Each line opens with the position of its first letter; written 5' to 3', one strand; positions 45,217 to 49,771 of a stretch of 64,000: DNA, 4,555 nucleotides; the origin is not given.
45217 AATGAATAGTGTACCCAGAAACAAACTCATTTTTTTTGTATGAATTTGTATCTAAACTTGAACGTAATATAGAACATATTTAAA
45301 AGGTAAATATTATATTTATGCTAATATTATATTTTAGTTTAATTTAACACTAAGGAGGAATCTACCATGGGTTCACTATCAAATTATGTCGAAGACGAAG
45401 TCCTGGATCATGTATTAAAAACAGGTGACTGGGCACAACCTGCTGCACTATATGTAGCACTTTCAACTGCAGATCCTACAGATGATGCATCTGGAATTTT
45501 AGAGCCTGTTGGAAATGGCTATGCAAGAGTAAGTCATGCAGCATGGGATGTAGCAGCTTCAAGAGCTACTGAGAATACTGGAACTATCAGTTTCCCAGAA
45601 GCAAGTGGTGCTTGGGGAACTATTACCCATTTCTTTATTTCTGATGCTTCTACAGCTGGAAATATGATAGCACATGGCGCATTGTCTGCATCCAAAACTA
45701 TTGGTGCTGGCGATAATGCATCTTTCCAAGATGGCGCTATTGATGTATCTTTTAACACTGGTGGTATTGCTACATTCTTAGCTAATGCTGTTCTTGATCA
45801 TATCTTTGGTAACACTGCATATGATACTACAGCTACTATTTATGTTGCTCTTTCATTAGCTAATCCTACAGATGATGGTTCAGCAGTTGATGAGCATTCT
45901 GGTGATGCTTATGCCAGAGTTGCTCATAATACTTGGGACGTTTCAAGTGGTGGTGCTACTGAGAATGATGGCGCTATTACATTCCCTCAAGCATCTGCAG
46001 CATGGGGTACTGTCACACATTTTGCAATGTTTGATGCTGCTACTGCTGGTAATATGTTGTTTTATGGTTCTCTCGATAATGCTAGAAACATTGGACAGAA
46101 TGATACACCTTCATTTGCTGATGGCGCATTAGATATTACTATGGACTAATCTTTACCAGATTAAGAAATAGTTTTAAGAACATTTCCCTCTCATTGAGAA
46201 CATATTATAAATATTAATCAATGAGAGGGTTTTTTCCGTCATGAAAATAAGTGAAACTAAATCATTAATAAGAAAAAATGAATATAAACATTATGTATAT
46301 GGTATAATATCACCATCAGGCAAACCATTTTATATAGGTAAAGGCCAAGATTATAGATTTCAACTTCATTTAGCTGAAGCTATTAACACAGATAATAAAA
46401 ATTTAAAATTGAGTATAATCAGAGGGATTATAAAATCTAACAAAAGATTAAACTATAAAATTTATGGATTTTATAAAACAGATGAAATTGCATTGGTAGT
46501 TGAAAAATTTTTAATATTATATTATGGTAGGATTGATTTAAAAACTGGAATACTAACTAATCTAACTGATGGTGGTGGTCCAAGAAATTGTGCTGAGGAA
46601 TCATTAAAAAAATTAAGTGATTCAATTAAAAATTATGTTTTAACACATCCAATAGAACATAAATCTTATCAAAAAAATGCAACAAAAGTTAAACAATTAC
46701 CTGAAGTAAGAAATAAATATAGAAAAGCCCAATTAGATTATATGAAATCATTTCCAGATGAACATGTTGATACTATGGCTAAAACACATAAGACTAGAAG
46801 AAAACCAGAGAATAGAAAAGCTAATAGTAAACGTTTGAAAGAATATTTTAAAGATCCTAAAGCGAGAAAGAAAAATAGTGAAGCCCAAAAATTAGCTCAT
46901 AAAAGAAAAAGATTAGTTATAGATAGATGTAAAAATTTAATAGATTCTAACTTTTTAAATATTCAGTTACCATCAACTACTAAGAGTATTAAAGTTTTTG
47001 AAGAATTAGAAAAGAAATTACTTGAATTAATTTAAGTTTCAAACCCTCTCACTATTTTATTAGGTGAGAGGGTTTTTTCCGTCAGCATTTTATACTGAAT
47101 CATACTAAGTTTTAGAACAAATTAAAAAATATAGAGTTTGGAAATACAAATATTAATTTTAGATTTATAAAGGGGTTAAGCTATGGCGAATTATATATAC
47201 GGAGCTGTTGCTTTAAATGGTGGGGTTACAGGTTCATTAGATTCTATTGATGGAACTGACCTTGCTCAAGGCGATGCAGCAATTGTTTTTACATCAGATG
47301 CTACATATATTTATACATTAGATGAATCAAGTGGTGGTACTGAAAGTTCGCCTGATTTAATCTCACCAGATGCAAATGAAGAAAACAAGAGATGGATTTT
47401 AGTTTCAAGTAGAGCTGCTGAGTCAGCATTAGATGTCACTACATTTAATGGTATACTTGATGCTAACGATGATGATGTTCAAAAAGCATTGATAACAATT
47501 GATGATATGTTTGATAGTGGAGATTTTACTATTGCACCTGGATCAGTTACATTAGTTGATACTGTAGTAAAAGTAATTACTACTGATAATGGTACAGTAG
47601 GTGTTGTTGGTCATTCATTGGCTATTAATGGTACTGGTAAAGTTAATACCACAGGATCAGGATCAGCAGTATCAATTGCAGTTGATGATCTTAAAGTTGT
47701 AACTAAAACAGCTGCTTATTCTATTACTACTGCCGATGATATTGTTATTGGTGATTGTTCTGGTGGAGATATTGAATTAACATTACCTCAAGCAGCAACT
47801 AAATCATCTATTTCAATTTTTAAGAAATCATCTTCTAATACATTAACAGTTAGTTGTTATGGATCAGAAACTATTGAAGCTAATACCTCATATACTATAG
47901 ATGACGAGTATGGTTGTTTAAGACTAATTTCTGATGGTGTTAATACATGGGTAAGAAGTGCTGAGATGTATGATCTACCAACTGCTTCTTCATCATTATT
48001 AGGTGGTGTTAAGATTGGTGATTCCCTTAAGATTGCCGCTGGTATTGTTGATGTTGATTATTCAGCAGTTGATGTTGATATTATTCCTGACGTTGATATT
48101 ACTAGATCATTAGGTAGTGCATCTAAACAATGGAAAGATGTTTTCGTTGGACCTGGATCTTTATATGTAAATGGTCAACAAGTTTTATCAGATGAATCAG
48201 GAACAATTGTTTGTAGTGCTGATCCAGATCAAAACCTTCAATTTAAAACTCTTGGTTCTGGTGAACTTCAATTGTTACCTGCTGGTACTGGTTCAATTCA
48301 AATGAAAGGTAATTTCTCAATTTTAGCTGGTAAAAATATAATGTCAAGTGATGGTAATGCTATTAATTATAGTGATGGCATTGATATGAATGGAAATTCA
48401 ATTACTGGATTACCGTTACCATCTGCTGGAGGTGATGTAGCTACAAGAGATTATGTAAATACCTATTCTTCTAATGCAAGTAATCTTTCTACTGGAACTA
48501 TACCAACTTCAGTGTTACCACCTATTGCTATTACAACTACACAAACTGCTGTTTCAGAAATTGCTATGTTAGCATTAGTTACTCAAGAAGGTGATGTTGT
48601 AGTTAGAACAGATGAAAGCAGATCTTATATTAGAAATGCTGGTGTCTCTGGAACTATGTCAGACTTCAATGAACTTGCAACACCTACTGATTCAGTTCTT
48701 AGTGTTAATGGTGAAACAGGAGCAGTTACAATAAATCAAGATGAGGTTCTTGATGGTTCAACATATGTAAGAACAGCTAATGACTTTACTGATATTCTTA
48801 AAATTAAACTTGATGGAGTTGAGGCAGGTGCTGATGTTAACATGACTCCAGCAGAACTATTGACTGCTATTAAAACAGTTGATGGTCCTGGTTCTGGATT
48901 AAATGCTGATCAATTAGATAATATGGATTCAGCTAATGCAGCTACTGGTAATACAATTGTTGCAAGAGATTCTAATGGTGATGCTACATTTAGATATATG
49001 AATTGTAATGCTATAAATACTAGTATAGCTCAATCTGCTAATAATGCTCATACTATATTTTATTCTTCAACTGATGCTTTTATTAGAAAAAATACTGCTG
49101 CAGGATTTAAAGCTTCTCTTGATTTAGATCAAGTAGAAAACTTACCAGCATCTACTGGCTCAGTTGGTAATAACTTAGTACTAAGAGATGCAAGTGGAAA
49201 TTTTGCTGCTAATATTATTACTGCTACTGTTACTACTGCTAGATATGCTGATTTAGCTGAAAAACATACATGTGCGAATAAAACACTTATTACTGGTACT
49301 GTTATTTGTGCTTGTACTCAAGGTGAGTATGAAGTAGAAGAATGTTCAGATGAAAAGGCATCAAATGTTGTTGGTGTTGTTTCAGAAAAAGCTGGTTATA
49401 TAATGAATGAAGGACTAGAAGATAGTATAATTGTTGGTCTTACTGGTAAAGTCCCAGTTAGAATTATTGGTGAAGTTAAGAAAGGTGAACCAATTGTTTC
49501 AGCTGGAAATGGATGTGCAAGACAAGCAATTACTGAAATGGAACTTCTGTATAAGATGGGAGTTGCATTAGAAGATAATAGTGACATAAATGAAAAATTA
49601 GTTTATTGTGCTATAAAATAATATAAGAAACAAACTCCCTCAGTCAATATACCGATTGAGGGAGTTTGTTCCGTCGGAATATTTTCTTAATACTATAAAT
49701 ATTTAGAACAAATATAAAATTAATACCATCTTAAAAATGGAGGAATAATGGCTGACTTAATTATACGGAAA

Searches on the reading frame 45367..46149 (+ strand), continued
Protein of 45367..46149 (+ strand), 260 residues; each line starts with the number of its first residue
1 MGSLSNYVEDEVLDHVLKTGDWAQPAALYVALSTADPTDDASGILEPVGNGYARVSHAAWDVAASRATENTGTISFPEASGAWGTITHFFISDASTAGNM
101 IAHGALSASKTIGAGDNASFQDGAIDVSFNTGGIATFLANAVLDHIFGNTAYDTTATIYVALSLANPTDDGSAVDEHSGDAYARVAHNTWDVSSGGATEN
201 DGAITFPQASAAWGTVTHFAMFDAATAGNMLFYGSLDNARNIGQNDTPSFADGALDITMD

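Call 109: get_annotated_region(hit=H34, flank=4000)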
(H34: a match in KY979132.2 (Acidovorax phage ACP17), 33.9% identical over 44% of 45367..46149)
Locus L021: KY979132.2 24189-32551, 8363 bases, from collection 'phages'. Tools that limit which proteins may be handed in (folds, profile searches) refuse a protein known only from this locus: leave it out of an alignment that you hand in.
description: Acidovorax phage ACP17, complete genome.
organism: Acidovorax phage ACP17 (NCBI taxid 2010329)
taxonomy: Viruses; Duplodnaviria; Heunggongvirae; Uroviricota; Caudoviricetes; Busanvirus; Busanvirus ACP17
host: Acidovorax citrulli; source: -; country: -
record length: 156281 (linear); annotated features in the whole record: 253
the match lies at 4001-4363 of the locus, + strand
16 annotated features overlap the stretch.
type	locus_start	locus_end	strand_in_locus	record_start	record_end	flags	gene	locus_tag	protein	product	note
CDS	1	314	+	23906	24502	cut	-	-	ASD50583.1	hypothetical protein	-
CDS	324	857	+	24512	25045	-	-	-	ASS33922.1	hypothetical protein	-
CDS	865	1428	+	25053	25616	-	-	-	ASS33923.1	hypothetical protein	-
CDS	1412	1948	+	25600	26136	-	-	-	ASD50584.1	hypothetical protein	-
CDS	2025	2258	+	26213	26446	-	-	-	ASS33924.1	hypothetical protein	-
CDS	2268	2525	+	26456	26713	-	-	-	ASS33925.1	hypothetical protein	-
CDS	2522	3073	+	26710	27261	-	-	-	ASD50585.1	hypothetical protein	-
CDS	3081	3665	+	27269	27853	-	-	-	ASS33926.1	hypothetical protein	-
CDS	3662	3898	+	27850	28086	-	-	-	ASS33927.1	hypothetical protein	-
CDS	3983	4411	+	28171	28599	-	-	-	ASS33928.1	hypothetical protein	-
CDS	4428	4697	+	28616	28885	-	-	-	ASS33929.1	hypothetical protein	-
CDS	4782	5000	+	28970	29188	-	-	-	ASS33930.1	hypothetical protein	-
CDS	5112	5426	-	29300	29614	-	-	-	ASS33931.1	hypothetical protein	-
CDS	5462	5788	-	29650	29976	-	-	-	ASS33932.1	hypothetical protein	-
CDS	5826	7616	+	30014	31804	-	-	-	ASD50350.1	hypothetical protein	hypothetical protein;envelope glyco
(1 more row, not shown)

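Call 110: get_annotated_region(hit=H39, flank=4000)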
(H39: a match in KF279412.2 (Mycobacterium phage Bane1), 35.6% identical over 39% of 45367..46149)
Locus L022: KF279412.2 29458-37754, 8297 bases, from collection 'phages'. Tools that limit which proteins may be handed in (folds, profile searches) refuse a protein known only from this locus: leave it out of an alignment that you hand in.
description: Mycobacterium phage Bane1, complete genome.
organism: Mycobacterium phage Bane1 (NCBI taxid 1354508)
taxonomy: Viruses; Duplodnaviria; Heunggongvirae; Uroviricota; Caudoviricetes; Bclasvirinae; Coopervirus; Coopervirus bane1
host: Mycobacterium smegmatis mc2 155; source: raw sewage; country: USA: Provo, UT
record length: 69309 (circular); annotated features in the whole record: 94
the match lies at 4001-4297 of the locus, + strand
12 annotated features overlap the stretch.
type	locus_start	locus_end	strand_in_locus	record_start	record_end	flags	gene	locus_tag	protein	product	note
CDS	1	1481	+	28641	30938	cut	-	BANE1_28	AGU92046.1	structural protein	gp28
CDS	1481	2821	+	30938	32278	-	-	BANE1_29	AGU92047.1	structural protein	gp29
CDS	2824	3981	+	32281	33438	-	-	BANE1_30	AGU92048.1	structural protein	gp30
CDS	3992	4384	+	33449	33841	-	-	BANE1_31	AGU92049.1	hypothetical protein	gp31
CDS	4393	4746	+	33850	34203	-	-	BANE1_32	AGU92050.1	hypothetical protein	gp32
CDS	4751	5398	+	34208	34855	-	-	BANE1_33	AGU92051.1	hypothetical protein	gp33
CDS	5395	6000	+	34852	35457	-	-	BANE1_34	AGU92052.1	hypothetical protein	gp34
CDS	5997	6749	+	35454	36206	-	-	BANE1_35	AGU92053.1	hypothetical protein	gp35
CDS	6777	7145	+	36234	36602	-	-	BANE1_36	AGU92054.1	hypothetical protein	gp36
CDS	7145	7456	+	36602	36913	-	-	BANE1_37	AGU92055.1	hypothetical protein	gp37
CDS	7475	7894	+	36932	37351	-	-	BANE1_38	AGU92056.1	structural protein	gp38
CDS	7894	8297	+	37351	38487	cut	-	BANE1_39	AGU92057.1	structural protein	gp39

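Call 111: get_annotated_region(hit=H6, flank=4000)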
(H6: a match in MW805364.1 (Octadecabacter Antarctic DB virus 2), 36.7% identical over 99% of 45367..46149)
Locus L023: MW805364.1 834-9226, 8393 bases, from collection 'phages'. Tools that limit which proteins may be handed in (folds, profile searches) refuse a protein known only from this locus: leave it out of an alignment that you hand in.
description: Octadecabacter Antarctic DB virus 2, complete genome.
organism: Octadecabacter Antarctic DB virus 2 (NCBI taxid 2945129)
taxonomy: Viruses; Duplodnaviria; Heunggongvirae; Uroviricota; Caudoviricetes
host: Octadecabacter sp. strain IceBac 430; source: -; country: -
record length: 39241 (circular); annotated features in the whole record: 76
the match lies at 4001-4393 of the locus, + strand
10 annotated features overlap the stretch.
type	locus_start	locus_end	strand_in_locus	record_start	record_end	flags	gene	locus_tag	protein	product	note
CDS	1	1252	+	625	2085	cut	-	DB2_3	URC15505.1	terminase large subunit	gp3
CDS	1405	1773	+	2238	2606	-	-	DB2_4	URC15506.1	hypothetical protein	gp4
CDS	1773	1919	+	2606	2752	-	-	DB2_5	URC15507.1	hypothetical protein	gp5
CDS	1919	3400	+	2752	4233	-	-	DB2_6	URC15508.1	hypothetical protein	gp6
CDS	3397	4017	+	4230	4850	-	-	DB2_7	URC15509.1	tail tubular protein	gp7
CDS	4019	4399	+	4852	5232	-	-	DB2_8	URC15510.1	hypothetical protein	gp8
CDS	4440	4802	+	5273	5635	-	-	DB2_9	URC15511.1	hypothetical protein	gp9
CDS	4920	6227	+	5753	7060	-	-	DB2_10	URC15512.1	tailspike protein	gp10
CDS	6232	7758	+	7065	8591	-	-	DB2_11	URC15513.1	ribonuclease E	gp11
CDS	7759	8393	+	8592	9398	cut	-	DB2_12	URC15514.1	tail fiber protein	gp12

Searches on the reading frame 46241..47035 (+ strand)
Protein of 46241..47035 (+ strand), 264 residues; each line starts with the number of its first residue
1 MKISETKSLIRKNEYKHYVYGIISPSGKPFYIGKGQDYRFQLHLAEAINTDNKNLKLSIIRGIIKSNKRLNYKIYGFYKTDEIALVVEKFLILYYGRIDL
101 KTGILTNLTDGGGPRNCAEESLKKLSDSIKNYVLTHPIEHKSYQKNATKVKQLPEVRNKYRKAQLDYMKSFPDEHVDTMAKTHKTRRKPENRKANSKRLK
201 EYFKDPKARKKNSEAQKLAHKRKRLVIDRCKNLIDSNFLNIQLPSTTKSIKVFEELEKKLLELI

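Call 11: search_protein_families(library=phrogs, proteins=[window:46241-47035:+], max_evalue=0.001)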
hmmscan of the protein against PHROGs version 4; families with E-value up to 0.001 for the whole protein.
window:46241-47035:+ (264 aa): 3 families
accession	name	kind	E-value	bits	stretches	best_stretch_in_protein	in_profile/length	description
phrog_5356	-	unknown function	7.1e-11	43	1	14-128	13-124/255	-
phrog_15526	-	unknown function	1.1e-06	29.8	1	16-165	3-140/168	-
phrog_314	-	DNA, RNA and nucleotide metabolism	1.3e-06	28.7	1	11-217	173-334/574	homing endonuclease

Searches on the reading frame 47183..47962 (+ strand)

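Call 97: search_protein_families(library=pfam, proteins=[window:47183-47962:+], max_evalue=1)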
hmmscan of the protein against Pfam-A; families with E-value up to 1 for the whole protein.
window:47183-47962:+ (260 aa): 2 families
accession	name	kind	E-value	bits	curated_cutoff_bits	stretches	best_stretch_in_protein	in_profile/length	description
PF12506.13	DUF3713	-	0.13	10.6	27.2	1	93-221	282-389/1144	Protein of unknown function (DUF3713)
PF15799.10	CCD48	-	0.24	10.1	30.4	1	64-147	378-458/578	Coiled-coil domain-containing protein 48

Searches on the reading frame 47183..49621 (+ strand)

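Call 11: search_protein_families(library=phrogs, proteins=[window:47183-49621:+], max_evalue=0.001)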
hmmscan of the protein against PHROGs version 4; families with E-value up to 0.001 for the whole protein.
window:47183-49621:+ (812 aa): 6 families
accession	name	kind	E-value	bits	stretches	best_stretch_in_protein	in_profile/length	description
phrog_26941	-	tail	1.7e-16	61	1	432-522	286-378/603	tail protein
phrog_5207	-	unknown function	9.7e-16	58.3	1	425-522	380-474/689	-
phrog_2824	-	head and packaging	1.4e-12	47.4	1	431-522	252-343/1151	virion structural protein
phrog_23595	-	tail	6.8e-12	46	1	424-522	251-349/440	minor tail protein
phrog_22593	-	unknown function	6.5e-09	36.4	1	674-798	268-387/400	-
phrog_19602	-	tail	0.00017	21.6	0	557-797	276-489/504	tail fiber protein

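Call 36: search_protein_families(library=pfam, proteins=[window:47183-49621:+], max_evalue=0.01)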
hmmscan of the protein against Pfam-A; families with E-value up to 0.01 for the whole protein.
window:47183-49621:+ (812 aa): 1 family
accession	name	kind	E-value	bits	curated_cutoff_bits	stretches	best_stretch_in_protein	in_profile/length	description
PF11962.13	Peptidase_G2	-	2.7e-05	24.1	25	0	658-743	19-99/228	Peptidase_G2, IMC autoproteolytic cleavage domain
